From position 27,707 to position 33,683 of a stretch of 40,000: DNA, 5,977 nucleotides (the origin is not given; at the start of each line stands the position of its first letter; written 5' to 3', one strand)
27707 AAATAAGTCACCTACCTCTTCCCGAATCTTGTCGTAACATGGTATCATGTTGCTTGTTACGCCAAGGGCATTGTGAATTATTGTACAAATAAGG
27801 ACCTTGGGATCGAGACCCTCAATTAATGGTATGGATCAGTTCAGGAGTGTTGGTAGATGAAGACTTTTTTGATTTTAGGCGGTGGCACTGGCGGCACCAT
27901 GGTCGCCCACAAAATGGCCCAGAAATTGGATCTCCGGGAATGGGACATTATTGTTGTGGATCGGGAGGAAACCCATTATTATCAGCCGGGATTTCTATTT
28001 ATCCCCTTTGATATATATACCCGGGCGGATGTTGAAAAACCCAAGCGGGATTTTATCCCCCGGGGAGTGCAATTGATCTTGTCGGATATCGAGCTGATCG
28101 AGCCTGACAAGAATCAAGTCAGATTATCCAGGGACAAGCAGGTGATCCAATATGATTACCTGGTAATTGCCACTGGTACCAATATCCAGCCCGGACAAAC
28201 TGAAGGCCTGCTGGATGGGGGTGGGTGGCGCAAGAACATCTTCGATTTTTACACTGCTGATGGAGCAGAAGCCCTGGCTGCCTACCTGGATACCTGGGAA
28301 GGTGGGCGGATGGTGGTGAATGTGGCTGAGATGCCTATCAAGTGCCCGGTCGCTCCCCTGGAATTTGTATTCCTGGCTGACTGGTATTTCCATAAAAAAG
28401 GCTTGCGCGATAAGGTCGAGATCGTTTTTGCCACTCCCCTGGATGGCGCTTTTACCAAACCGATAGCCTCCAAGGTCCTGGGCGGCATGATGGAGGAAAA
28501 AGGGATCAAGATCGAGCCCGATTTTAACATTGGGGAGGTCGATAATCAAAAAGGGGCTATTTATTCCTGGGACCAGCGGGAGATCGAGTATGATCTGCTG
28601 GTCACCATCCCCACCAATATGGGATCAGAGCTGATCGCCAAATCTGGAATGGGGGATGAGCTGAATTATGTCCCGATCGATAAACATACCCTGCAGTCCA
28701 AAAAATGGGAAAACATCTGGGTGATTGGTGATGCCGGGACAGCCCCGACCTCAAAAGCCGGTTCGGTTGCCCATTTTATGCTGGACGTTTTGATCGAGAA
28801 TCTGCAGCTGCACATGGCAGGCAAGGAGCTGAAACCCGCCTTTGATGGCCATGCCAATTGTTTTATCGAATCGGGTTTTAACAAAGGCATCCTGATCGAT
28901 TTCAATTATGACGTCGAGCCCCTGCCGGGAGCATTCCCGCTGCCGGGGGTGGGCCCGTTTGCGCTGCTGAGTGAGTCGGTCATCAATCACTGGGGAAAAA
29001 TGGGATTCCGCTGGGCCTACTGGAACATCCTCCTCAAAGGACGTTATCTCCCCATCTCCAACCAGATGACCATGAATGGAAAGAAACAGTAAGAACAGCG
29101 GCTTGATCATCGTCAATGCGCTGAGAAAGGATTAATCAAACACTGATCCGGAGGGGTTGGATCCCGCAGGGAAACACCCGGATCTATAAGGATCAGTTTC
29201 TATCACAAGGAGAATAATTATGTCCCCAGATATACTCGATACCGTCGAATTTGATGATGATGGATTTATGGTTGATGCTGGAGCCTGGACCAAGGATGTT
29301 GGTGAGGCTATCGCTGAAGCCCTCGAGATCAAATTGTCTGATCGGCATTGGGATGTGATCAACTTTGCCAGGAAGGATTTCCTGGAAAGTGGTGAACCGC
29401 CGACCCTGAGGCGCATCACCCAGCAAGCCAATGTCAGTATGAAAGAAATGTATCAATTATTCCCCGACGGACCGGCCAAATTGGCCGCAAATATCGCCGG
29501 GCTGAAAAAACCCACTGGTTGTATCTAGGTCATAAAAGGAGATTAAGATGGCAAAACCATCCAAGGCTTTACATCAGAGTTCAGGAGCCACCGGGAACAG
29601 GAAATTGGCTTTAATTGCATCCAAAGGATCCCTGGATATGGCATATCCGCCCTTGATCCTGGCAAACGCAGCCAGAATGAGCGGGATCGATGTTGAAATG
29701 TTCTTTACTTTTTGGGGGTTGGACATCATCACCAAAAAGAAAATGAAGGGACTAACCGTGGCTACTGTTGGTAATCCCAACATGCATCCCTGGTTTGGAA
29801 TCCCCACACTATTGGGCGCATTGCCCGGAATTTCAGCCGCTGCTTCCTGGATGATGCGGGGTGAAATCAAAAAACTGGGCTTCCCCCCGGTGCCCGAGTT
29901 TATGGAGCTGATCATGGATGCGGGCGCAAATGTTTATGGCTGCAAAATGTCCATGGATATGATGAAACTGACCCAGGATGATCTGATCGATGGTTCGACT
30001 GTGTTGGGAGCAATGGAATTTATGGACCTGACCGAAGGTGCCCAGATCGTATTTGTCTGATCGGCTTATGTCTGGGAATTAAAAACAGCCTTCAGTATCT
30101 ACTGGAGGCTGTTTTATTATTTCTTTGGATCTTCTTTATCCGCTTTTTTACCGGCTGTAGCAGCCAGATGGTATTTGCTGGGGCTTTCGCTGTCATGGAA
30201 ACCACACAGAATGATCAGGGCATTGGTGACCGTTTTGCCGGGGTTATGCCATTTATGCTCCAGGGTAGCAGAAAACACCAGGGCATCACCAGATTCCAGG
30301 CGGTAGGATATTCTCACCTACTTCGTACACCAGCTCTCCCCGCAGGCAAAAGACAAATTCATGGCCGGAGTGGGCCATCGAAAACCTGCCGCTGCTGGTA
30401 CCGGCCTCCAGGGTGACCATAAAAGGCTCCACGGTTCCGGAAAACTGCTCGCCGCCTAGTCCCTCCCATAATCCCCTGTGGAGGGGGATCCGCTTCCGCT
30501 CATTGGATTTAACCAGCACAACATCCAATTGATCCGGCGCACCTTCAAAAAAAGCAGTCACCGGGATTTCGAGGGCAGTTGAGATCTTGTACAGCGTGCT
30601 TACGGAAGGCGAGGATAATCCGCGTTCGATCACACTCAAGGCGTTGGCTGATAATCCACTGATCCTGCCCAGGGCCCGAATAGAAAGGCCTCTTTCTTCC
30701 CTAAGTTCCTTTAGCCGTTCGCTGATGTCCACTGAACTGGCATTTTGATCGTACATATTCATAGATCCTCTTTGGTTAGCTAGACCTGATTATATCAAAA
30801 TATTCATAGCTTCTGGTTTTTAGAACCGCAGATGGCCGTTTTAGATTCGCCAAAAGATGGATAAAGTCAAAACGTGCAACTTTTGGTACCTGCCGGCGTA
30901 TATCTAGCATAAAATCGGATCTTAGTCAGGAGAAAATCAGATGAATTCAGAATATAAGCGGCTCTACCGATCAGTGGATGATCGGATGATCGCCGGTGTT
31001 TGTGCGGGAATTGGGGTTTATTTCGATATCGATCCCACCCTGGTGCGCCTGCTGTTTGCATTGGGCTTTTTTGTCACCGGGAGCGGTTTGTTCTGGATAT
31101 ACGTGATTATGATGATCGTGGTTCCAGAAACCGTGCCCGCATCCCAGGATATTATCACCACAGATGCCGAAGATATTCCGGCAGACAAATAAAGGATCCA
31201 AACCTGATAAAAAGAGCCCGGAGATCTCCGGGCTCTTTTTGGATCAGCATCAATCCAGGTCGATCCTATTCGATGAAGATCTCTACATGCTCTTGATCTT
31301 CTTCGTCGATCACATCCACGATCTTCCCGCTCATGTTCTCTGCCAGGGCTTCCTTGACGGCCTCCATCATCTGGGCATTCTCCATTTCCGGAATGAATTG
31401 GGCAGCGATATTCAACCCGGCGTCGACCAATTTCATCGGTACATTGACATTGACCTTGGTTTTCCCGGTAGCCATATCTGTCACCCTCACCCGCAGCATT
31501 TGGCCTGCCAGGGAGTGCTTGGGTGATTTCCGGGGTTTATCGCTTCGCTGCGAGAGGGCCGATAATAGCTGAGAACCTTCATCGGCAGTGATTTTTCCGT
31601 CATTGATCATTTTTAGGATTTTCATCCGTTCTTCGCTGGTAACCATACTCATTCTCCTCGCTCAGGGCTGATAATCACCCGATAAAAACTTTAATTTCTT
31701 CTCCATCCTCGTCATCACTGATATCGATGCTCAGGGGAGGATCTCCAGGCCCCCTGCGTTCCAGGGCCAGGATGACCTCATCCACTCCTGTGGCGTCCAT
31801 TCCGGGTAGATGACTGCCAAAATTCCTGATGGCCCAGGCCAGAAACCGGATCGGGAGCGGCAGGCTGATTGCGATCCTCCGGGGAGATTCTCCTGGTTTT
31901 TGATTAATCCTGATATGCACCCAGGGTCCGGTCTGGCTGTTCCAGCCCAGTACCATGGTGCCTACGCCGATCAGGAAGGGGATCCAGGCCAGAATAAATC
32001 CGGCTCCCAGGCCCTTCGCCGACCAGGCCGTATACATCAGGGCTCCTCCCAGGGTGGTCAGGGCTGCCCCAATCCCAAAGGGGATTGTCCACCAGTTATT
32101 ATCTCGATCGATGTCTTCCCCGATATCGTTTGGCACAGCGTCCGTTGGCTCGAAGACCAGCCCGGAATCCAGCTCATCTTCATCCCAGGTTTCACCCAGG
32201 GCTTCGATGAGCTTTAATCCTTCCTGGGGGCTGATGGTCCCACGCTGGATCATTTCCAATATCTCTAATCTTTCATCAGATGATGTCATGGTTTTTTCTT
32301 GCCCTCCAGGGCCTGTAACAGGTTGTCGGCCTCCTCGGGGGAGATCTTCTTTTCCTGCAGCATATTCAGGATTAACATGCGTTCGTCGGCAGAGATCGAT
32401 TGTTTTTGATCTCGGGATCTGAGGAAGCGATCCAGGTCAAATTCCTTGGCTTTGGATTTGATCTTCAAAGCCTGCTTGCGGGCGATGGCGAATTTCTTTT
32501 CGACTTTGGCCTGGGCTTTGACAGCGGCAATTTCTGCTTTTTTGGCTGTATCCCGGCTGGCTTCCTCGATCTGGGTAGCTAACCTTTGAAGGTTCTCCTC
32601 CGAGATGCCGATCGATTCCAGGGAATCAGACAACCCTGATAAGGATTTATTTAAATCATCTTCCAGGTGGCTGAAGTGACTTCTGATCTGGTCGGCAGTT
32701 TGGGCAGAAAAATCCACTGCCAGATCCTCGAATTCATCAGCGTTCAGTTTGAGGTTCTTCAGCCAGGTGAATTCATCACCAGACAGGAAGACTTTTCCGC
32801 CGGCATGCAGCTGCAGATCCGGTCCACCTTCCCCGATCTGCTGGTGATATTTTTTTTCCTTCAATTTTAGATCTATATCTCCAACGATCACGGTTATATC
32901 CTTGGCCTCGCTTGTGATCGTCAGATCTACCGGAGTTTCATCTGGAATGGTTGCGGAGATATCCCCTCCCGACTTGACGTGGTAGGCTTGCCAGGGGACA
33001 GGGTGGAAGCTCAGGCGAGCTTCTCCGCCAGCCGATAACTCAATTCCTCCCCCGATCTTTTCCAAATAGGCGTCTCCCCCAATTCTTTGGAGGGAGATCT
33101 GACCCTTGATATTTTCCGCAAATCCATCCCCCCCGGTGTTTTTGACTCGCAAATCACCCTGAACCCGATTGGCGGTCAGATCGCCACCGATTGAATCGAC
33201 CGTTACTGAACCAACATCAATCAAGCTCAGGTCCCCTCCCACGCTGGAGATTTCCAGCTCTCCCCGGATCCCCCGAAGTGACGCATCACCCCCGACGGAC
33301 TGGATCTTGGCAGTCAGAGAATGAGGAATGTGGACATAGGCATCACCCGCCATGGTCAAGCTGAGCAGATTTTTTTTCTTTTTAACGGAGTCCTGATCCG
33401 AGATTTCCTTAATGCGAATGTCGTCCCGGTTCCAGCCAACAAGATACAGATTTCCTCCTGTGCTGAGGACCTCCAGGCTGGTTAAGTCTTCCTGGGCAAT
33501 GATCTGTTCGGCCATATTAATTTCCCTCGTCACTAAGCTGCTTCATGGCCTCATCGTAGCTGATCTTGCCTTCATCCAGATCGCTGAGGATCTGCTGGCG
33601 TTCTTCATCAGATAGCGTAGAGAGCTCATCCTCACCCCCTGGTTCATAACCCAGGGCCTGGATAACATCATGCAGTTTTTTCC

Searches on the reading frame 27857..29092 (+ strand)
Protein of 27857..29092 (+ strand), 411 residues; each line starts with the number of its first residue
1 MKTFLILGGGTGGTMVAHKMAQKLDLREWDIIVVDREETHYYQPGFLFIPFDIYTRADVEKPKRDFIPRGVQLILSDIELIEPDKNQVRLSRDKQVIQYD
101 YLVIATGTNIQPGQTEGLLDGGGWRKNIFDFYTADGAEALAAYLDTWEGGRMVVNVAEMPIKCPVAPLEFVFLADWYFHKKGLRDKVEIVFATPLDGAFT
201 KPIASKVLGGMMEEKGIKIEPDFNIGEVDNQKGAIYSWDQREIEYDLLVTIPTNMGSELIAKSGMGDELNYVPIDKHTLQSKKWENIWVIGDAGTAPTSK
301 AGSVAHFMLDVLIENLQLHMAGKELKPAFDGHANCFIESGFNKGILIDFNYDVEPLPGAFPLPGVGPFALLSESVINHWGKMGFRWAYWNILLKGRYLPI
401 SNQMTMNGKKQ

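Call 39: search_protein_families(library=pfam, proteins=[window:27857-29092:+], max_evalue=0.001)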
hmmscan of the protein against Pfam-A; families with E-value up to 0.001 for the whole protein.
window:27857-29092:+ (411 aa): 1 family
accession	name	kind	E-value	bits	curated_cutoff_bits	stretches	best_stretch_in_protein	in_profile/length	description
PF07992.20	Pyr_redox_2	-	1.1e-13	51.7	26.1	1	4-120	3-121/291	Pyridine nucleotide-disulphide oxidoreductase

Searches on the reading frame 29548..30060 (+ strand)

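Call 39: search_protein_families(library=pfam, proteins=[window:29548-30060:+], max_evalue=0.001)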
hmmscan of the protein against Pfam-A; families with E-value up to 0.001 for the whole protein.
window:29548-30060:+ (170 aa): 2 families
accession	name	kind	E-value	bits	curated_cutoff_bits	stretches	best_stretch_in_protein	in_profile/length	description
PF13686.11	DrsE_2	-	7.1e-37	127.2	25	1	17-167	2-153/156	DsrE/DsrF/DrsH-like family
PF02635.20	DsrE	-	7e-09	36.3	22.7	1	104-163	48-108/116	DsrE/DsrF-like family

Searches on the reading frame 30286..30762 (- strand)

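Call 68: search_protein_families(library=pfam, proteins=[window:30286-30762:-], max_evalue=0.001)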
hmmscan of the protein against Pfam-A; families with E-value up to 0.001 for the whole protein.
window:30286-30762:- (158 aa): 5 families
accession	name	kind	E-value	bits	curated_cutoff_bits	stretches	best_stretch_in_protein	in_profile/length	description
PF01381.28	HTH_3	-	1e-13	51.5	23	1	17-69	1-53/55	Helix-turn-helix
PF12844.13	HTH_19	-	2.1e-09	37.6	30.2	1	15-74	2-61/64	Helix-turn-helix domain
PF13560.12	HTH_31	-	3.6e-09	37.3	27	1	14-65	3-55/64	Helix-turn-helix domain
PF13443.12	HTH_26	-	1.3e-05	25.7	22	1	16-67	1-53/63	Cro/C1-type HTH DNA-binding domain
PF07883.17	Cupin_2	-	5.7e-05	23.2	27.2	1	115-151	2-36/70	Cupin domain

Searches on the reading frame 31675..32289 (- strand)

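Call 68: search_protein_families(library=pfam, proteins=[window:31675-32289:-], max_evalue=0.001)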
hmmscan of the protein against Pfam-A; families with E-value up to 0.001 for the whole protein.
window:31675-32289:- (204 aa): 1 family
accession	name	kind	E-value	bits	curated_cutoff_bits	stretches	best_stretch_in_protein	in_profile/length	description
PF22746.1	SHOCT-like_DUF2089-C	-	3.4e-09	36.4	27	1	5-33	1-29/32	SHOCT-like domain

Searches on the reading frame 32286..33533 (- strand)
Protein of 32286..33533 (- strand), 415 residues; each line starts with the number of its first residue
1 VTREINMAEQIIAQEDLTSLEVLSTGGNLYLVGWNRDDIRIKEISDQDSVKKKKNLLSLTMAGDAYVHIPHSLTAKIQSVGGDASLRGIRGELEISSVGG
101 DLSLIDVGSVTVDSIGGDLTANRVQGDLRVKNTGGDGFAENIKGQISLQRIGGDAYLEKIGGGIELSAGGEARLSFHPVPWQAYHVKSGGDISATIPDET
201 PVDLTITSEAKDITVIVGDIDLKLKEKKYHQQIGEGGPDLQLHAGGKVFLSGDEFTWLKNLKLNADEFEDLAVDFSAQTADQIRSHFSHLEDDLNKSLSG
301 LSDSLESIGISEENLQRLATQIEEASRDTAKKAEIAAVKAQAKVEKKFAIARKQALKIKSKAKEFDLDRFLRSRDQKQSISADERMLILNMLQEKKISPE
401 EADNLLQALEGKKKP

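Call 68: search_protein_families(library=pfam, proteins=[window:32286-33533:-], max_evalue=0.001)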
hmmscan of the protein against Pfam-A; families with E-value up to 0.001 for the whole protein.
window:32286-33533:- (415 aa): 1 family
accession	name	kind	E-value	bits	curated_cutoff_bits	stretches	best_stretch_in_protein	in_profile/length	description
PF22746.1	SHOCT-like_DUF2089-C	-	1.7e-09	37.3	27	1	383-414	1-32/32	SHOCT-like domain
